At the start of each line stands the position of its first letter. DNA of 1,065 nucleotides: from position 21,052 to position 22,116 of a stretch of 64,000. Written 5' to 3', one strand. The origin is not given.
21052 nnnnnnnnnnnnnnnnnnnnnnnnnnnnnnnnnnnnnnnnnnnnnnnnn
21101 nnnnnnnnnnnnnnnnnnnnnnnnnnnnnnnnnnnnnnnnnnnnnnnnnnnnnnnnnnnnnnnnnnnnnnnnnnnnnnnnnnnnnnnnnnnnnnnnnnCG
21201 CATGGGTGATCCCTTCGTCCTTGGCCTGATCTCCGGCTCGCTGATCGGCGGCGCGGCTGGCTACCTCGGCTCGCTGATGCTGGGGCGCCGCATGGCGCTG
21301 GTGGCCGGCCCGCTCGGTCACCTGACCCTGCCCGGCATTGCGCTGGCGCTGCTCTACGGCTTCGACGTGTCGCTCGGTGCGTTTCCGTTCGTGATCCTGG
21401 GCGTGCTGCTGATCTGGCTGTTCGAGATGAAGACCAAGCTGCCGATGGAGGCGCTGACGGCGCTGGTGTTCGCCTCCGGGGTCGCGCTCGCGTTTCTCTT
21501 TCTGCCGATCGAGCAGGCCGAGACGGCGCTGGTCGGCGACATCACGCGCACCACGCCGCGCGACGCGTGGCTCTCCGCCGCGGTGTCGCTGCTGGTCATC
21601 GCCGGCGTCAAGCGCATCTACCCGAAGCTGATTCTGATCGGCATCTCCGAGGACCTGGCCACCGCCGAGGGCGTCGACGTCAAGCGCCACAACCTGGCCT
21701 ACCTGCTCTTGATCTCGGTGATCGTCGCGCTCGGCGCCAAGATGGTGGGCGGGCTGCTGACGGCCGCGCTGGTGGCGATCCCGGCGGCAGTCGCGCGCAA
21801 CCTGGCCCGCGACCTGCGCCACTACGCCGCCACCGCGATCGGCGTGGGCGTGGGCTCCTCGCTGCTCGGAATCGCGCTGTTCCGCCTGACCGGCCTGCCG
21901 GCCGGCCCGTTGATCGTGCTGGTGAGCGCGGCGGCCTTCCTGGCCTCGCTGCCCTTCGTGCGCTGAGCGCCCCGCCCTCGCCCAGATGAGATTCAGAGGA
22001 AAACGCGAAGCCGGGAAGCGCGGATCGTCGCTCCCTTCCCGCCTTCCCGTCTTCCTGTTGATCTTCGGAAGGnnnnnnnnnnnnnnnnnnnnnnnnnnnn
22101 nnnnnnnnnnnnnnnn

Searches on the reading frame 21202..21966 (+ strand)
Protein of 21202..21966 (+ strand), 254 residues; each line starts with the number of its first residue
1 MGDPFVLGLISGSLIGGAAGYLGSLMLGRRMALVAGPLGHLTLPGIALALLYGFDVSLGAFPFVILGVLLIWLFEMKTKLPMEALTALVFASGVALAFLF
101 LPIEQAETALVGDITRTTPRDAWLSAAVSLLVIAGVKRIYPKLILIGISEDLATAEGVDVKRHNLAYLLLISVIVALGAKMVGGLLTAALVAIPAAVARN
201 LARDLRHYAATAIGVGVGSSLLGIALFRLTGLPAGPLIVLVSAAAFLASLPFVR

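Call 37: find_encoding_contigs(protein=window:21202-21966:+, flank=10000, max_places=6)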
Protein window:21202-21966:+ (254 aa): 1 contig read that carries it; 1 place shown.
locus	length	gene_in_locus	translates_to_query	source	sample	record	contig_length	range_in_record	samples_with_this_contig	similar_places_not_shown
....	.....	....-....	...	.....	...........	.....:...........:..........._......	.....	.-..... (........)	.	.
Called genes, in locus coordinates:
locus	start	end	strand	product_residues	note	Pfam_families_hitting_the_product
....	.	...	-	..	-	?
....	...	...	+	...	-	-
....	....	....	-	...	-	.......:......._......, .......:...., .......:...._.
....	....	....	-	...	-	-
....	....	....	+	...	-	-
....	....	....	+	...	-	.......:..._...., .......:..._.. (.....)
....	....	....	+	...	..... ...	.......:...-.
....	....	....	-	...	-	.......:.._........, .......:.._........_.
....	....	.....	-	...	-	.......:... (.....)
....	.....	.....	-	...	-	?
